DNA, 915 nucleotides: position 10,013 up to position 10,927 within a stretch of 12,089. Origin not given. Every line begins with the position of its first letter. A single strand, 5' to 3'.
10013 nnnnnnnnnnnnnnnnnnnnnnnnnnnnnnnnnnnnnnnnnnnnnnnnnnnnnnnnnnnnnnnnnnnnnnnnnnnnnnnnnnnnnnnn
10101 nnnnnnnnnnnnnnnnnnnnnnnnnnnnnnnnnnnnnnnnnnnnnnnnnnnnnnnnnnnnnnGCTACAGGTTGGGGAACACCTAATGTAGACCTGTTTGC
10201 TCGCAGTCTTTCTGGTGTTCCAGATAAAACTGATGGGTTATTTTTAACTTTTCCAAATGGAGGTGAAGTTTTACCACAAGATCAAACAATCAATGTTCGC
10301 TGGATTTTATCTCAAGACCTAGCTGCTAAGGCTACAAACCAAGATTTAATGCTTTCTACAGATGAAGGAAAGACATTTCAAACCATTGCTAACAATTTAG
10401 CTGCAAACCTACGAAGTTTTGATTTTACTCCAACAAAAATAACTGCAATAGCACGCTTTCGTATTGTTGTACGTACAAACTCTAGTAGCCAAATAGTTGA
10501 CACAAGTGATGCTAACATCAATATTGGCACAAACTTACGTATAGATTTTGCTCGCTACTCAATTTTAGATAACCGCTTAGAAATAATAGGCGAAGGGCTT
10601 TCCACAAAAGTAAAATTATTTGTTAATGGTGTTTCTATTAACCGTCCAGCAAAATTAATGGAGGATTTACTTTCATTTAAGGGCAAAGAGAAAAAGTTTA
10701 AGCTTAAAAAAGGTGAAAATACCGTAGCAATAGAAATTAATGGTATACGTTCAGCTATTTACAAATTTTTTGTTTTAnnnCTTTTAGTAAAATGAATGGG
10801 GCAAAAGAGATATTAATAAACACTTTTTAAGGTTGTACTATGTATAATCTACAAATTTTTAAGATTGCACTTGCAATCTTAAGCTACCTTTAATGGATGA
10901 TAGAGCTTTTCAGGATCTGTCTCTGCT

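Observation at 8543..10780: Sedolisin (S53) pre-pro-peptidase with a ~195-aa C-terminal extension of unknown function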

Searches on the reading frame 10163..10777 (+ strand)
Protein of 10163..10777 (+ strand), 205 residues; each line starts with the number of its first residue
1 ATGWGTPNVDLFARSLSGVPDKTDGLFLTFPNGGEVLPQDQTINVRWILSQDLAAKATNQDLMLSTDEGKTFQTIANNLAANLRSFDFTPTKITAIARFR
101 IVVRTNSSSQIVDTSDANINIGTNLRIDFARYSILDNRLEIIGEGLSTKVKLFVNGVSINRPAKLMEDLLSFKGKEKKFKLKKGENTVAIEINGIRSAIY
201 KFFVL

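Call 3: search_protein_families(library=pfam, proteins=[window:10163-10777:+], max_evalue=1)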
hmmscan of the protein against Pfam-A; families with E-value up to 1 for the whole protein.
window:10163-10777:+ (205 aa): 2 families
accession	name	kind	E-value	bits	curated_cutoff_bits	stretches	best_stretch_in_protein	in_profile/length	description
PF10342.15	Kre9_KNH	-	0.11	13.7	24.6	1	31-113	2-87/94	Kre9/KNH-like N-terminal Ig-like domain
PF22138.2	MjAgo_N-like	-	0.15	13.1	27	1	153-197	24-66/69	Archaeal argonaute protein N-terminal domain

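Call 4: search_protein_families(library=ncbifam, proteins=[window:10163-10777:+], max_evalue=1)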
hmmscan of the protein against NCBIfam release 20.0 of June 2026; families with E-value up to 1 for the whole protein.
window:10163-10777:+ (205 aa): 1 family
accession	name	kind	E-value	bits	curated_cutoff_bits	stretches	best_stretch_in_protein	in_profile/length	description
NF045728.1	glycosyl_F510_1955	equivalog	0.01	15.2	175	1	53-96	151-193/246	F510_1955 family glycosylhydrolase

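Call 10: find_homologous_proteins(query=window:10208-10777:+, max_evalue=0.01)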
Query window:10208-10777:+: 90 candidates shared short words with the query, none scored E <= 0.01.

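Call 26: predict_structure(alignment_id=A2)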
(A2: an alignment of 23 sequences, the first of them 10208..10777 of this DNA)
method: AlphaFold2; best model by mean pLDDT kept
length: 190 residues; sequences in the alignment: 23
mean_pLDDT: 94.6   pTM: 0.85
mean pLDDT of the five models: 94.6, 94.3, 93.9, 93.8, 93.6
residues with pLDDT >= 90: 179; 70-90: 3; 50-70: 2; < 50: 6
segments of 3 or more residues with pLDDT < 50: 1-6
pLDDT, mean of each block of 10 residues (from residue 1): 53 96 96 97 98 97 98 97 98 95 97 97 97 98 97 96 97 98 96
secondary structure, 60 per line:
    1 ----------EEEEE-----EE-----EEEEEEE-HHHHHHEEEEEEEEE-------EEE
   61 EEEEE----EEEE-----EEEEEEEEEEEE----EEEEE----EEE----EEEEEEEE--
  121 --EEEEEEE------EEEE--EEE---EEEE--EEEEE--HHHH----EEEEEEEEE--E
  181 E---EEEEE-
elements in order: E11-15 E28-34 H36-41 E42-50 E58-65 E70-73 E79-90 E95-99 E104-106 E111-118 E123-129 E136-139 E142-144 E148-151 E154-158 H161-164 E169-177 E185-189

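Call 28: search_protein_representatives(alignment_id=A2)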
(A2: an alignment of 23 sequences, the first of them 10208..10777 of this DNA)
Query: 23 sequences, 191 profile positions. Proteins with E-value up to 0.001 (for the whole library): 7104; up to 1e-10: 2325; up to 1e-30: 426. The best 150 are listed.
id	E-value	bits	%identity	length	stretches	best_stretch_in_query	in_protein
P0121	2.8e-298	995.6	-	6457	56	11-113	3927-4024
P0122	2.2e-225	757.9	-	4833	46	11-110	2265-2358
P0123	2.7e-220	741.3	-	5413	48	11-109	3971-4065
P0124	5.0e-214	720.8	-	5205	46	11-109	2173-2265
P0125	4.1e-211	711.3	-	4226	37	10-113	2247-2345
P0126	2.0e-208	702.5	-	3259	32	10-111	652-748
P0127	2.6e-207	698.9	-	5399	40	10-108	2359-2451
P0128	2.9e-199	672.7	-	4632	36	9-108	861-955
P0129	1.3e-190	644.5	-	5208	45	10-107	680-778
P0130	2.5e-186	630.5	-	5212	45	9-109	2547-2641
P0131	3.6e-172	584.3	-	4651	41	10-108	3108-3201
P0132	3.2e-166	564.9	-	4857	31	6-109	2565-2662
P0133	7.8e-160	544.1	-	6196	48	10-108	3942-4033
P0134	1.9e-146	500.4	-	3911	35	11-108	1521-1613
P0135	8.4e-140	478.7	-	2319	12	10-96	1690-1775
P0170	4.0e-86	303.6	-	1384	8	12-107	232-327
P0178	8.2e-81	286.3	-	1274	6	10-190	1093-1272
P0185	1.5e-76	272.4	-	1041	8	9-108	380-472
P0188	1.7e-74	265.7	-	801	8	5-96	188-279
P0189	5.5e-73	260.8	-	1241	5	10-191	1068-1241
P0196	7.0e-68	244.1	-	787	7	10-107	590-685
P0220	6.1e-60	218.2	-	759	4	11-109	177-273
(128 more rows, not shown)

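Call 29: search_protein_families(library=pfam, proteins=[P0188, P0220, P0196, P0185, P0178, P0189, P0170], max_evalue=0.01)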
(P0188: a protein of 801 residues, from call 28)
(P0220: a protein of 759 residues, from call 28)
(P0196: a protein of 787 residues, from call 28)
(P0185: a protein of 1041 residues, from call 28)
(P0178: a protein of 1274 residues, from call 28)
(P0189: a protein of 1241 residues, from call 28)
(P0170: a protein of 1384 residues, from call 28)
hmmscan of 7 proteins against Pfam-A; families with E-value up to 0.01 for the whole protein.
P0188 (801 aa): 4 families
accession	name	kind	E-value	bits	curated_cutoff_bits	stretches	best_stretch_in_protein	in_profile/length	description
PF10342.15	Kre9_KNH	-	4.5e-10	40.6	24.6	0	304-365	1-63/94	Kre9/KNH-like N-terminal Ig-like domain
PF17957.7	Big_7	-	1.4e-09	38.8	24.1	0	86-160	1-70/70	Bacterial Ig domain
PF14683.12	CBM-like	-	7.1e-08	32.9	27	0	76-117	14-52/160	Polysaccharide lyase family 4, domain III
PF13464.11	RodZ_C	-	3e-05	24.3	23.9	0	580-625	2-48/72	RodZ C-terminal domain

P0220 (759 aa): 4 families
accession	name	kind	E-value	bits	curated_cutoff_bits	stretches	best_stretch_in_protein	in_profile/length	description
PF17957.7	Big_7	-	1.1e-10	42.4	24.1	2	175-244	1-63/70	Bacterial Ig domain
PF10342.15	Kre9_KNH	-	2.8e-05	25.2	24.6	0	76-136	2-64/94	Kre9/KNH-like N-terminal Ig-like domain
PF17936.7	Big_6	-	3.4e-05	24.4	27.6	0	137-181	19-66/83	Bacterial Ig domain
PF02012.26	BNR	-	0.0043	17.3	27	0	106-117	1-12/12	BNR/Asp-box repeat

P0196 (787 aa): 9 families
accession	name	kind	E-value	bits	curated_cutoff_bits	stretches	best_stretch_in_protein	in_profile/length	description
PF10342.15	Kre9_KNH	-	4.7e-33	114.2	24.6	5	595-657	1-65/94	Kre9/KNH-like N-terminal Ig-like domain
PF17957.7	Big_7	-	1.2e-28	100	24.1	6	589-661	1-66/70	Bacterial Ig domain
PF15418.12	DUF4625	-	1.3e-13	51.8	27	0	377-423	8-56/131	Domain of unknown function (DUF4625)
PF24062.1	DUF7362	-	4.8e-07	30.5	27.6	0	35-53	96-114/163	Domain of unknown function (DUF7362)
PF18962.6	Por_Secre_tail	-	6e-07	30.1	27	1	709-785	3-75/75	Secretion system C-terminal sorting domain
PF01835.25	MG2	-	1.2e-05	26.1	32.8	0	723-774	31-82/96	MG2 domain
PF02012.26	BNR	-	3.4e-05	23.6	27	0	390-398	2-10/12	BNR/Asp-box repeat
PF14610.12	Psg1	-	8.6e-05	22.8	30.1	0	595-660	29-102/186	Ykl077w/Psg1 (Pma1 Stabilization in Golgi)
PF13860.13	FlgD_ig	-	0.0025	18.2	27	1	722-772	18-73/79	FlgD Ig-like domain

P0185 (1041 aa): 9 families
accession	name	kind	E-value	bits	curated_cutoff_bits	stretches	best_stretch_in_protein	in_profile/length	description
PF10342.15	Kre9_KNH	-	2.9e-29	102.1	24.6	5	576-655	1-89/94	Kre9/KNH-like N-terminal Ig-like domain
PF21471.3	Reelin_subrepeat-B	-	9.4e-21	74.3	27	0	308-355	52-77/127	Reelin subrepeat B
PF18962.6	Por_Secre_tail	-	9.4e-12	45.5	27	1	963-1039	1-75/75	Secretion system C-terminal sorting domain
PF17957.7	Big_7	-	3e-09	37.8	24.1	0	855-923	1-65/70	Bacterial Ig domain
PF14610.12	Psg1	-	5.6e-08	33.2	30.1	1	480-577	28-136/186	Ykl077w/Psg1 (Pma1 Stabilization in Golgi)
PF01057.23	Parvo_NS1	-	6.3e-05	22.5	20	0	461-499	69-107/271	Parvovirus non-structural protein NS1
PF11614.14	FixG_C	-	0.002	18.7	25.6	0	432-472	62-102/119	IG-like fold at C-terminal of FixG, putative oxidoreductase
PF16820.11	PKD_3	-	0.0031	17.7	26.3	0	760-799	2-41/68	PKD-like domain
PF02012.26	BNR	-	0.0095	16.2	27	0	320-329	2-11/12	BNR/Asp-box repeat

P0178 (1274 aa): 6 families
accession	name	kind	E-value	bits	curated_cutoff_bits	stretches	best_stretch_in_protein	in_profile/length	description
PF17957.7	Big_7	-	5.8e-17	62.5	24.1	1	986-1037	1-44/70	Bacterial Ig domain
PF10342.15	Kre9_KNH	-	1.1e-15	58.6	24.6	1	783-858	1-79/94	Kre9/KNH-like N-terminal Ig-like domain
PF15902.12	Sortilin-Vps10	-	6e-11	42.2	33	2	154-288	3-123/446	Sortilin, neurotensin receptor 3,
PF02012.26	BNR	-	7.7e-11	40.7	27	0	155-165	1-11/12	BNR/Asp-box repeat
PF15418.12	DUF4625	-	7.9e-10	39.6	27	1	981-1049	9-78/131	Domain of unknown function (DUF4625)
PF14870.12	PSII_BNR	-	3.8e-05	23.5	27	1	99-222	29-144/303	Photosynthesis system II assembly factor YCF48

P0189 (1241 aa): 5 families
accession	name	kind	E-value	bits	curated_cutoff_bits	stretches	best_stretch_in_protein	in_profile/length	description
PF17957.7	Big_7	-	2.2e-23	83.1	24.1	2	856-906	1-44/70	Bacterial Ig domain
PF10342.15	Kre9_KNH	-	1.4e-12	48.7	24.6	0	651-718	1-69/94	Kre9/KNH-like N-terminal Ig-like domain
PF15902.12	Sortilin-Vps10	-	6.5e-10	38.8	33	1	157-249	23-112/446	Sortilin, neurotensin receptor 3,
PF15418.12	DUF4625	-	1.6e-07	32.1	27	0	640-683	9-56/131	Domain of unknown function (DUF4625)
PF13574.12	Reprolysin_2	-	0.0046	17.3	27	1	415-448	113-146/195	Metallo-peptidase family M12B Reprolysin-like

P0170 (1384 aa): 11 families
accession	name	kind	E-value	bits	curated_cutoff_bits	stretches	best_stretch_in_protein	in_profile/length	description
PF17957.7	Big_7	-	1e-19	71.4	24.1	3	229-307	1-70/70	Bacterial Ig domain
PF10342.15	Kre9_KNH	-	2.3e-13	51.1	24.6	2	1084-1148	2-68/94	Kre9/KNH-like N-terminal Ig-like domain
PF19077.6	Big_13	-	6.3e-12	46.3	27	0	926-962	66-102/102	Bacterial Ig-like domain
PF02012.26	BNR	-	1.9e-09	36.6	27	0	484-493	2-11/12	BNR/Asp-box repeat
PF15902.12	Sortilin-Vps10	-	2e-08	33.9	33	0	478-495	417-434/446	Sortilin, neurotensin receptor 3,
PF00041.27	fn3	-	4.6e-07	30.4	25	1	48-121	16-83/84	Fibronectin type III domain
PF21471.3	Reelin_subrepeat-B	-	4.5e-05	23.7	27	0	1001-1058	60-113/127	Reelin subrepeat B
PF24316.1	Tli3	-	0.00013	22.7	27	0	466-493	72-97/129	T6SS Tli3 immunity protein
PF03174.19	CHB_HEX_C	-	0.00016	22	23.6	0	481-495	36-50/76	Chitobiase/beta-hexosaminidase C-terminal domain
PF25788.1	Ig_Rha78A_N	-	0.00077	20.1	27.4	0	87-121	65-99/105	Rha78A-like, N-terminal immunoglobulin domain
PF23616.1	Ig_GEX2_N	-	0.0039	17.7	27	0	299-327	16-47/105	GEX2 N-terminal Ig-like domain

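Call 30: fold_search(model_id=the predicted structure, library=pdb)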
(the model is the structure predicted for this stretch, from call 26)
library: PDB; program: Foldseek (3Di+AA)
matches with E <= 10: 1881; with E <= 0.001: 209
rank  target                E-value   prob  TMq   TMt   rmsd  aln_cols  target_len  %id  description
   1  9e99_J                1.8e-06  1.00  0.37  0.27   9.9       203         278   12  Cryo-EM reconstruction of Escherichia phage N4 capsid (released 2025-02-19)
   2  3pdd                  2.6e-06  1.00  0.37  0.37  12.8       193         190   13  Structures of Clostridium thermocellum CbhA fibronectin(III)-like modules (released 2011-11-23)
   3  6e57_C                4.3e-06  1.00  0.44  0.26   6.8       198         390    8  Bacteroides ovatus mixed-linkage glucan utilization locus (MLGUL) SGBP-B in complex with mixed-linkage heptasaccharide (released 2019-05-29)
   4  6e57_A                7.4e-06  1.00  0.43  0.24   7.5       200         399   11  Bacteroides ovatus mixed-linkage glucan utilization locus (MLGUL) SGBP-B in complex with mixed-linkage heptasaccharide (released 2019-05-29)
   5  9e99_K                8.3e-06  1.00  0.34  0.25  16.3       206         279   11  Cryo-EM reconstruction of Escherichia phage N4 capsid (released 2025-02-19)
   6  3dlq_R                9.2e-06  1.00  0.33  0.32  11.5       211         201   10  Crystal structure of the IL-22/IL-22R1 complex (released 2008-08-19)
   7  6e57_D                9.8e-06  1.00  0.41  0.25   7.2       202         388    9  Bacteroides ovatus mixed-linkage glucan utilization locus (MLGUL) SGBP-B in complex with mixed-linkage heptasaccharide (released 2019-05-29)
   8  5vst_A                1.4e-05  1.00  0.31  0.30  12.8       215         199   10  Crystal structure of murine CEACAM1b (released 2017-05-24)
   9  8bxr                  1.5e-05  1.00  0.33  0.22  12.9       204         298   13  Titin FnIII-domain I109-I111 (I/A4-A/A6) from the MIR region (released 2023-02-15)
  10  6xq8_A                1.6e-05  1.00  0.30  0.28  14.4       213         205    8  Receptor for Advanced Glycation End Products VC1 domain in complex with Fragments 1 & 11 (released 2021-07-14)
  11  8ef2_L                2.2e-05  1.00  0.36  0.32  13.1       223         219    9  Crystal structure of a NHP anti-ZIKV neutralizing antibody rhMZ107-B (released 2023-08-30)
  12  3dgc_R                2.6e-05  1.00  0.35  0.33  12.5       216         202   12  Structure of IL-22/IL-22R1 (released 2008-07-15)
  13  6s9f_B                2.6e-05  1.00  0.26  0.19  13.7       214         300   10  Drosophila OTK, extracellular domains 3-5 (released 2020-03-25)
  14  6lyn_D                3.1e-05  1.00  0.33  0.34  10.7       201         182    9  CD146 D4-D5/AA98 Fab (released 2021-02-24)
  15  6xq8_B                3.1e-05  1.00  0.30  0.28  13.0       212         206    9  Receptor for Advanced Glycation End Products VC1 domain in complex with Fragments 1 & 11 (released 2021-07-14)
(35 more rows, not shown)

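Call 52: list_cluster_members(proteins=[P0178, P0189, P0001, P0023])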
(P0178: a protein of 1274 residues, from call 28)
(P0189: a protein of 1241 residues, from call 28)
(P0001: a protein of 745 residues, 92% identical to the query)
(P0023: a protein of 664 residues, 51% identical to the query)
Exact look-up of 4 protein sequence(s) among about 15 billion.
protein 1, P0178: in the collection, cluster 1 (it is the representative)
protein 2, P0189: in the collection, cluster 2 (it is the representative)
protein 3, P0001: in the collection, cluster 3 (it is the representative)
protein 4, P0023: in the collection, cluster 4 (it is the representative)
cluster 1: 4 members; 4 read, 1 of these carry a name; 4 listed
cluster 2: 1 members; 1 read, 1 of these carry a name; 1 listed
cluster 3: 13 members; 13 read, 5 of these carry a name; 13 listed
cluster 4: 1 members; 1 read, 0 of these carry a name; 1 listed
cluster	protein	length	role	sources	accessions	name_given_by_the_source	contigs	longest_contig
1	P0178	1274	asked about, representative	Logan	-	-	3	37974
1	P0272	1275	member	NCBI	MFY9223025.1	MAG: hypothetical protein WAQ98_10160 [Blastocatellia bacterium]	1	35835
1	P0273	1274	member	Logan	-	-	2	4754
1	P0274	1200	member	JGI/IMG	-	-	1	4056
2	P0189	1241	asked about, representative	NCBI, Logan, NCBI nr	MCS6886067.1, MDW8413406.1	MAG: Ig-like domain-containing protein [Acidobacteriota bacterium] | Ig-like domain-containing protein [Blastocatellia bacterium]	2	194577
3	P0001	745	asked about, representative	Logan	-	-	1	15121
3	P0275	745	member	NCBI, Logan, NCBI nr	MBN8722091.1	MAG: S8/S53 family peptidase [Acidobacteria bacterium] | S8/S53 family peptidase [Acidobacteriota bacterium]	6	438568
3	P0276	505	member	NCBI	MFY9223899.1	MAG: S53 family peptidase, partial [Blastocatellia bacterium]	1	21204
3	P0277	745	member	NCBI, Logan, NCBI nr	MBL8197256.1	MAG: S8/S53 family peptidase [Blastocatellia bacterium] | S8/S53 family peptidase [Blastocatellia bacterium]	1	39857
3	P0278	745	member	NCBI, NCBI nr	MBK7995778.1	MAG: S8/S53 family peptidase [Blastocatellia bacterium] | S8/S53 family peptidase [Blastocatellia bacterium]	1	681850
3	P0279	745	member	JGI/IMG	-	subtilase family serine protease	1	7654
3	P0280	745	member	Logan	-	-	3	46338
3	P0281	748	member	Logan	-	-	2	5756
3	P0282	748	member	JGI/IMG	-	-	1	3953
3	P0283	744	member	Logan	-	-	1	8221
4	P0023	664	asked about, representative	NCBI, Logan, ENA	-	-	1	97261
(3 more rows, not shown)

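Call 57: search_protein_families(library=pfam, alignment_id=A2, max_evalue=1)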
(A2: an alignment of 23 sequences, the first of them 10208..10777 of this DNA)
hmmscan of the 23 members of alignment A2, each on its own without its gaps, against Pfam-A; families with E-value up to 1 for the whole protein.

A. member 1, window:10208-10777:+ (190 aa): 3 families
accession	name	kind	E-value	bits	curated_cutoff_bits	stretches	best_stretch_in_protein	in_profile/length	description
PF10342.15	Kre9_KNH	-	0.091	14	24.6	1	16-98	2-87/94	Kre9/KNH-like N-terminal Ig-like domain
PF22138.2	MjAgo_N-like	-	0.13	13.3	27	1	138-182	24-66/69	Archaeal argonaute protein N-terminal domain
PF14870.12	PSII_BNR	-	0.21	11.3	27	1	28-76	237-287/303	Photosynthesis system II assembly factor YCF48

B. families by the number of members that match (of 23 scanned): 27 families (the first 25 are shown)
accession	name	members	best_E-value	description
PF10342.15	Kre9_KNH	5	0.00014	Kre9/KNH-like N-terminal Ig-like domain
PF14870.12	PSII_BNR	3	0.12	Photosynthesis system II assembly factor YCF48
PF22138.2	MjAgo_N-like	2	0.13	Archaeal argonaute protein N-terminal domain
PF25087.1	GMPPB_C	1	0.0049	GMPPB C-terminal domain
PF13364.12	BetaGal_ABD2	1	0.012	Beta-galactosidase second all-beta domain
PF21620.4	SlpA_C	1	0.014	S-layer protein SlpA, beta-barrel domain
PF11548.13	Receptor_IA-2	1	0.015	Protein-tyrosine phosphatase receptor IA-2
PF12733.13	Cadherin-like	1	0.016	Cadherin-like beta sandwich domain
PF16990.11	CBM_35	1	0.026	Carbohydrate binding module (family 35)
PF00754.31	F5_F8_type_C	1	0.029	F5/8 type C domain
PF05244.16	Brucella_OMP2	1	0.037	Brucella outer membrane protein 2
PF10093.14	EarP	1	0.043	Elongation-Factor P (EF-P) rhamnosyltransferase EarP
PF18675.7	HepII_C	1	0.047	Heparinase II C-terminal domain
PF04773.18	FecR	1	0.057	FecR protein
PF22820.2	TcaA_3rd_4th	1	0.072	TcaA protein 3rd/4th domain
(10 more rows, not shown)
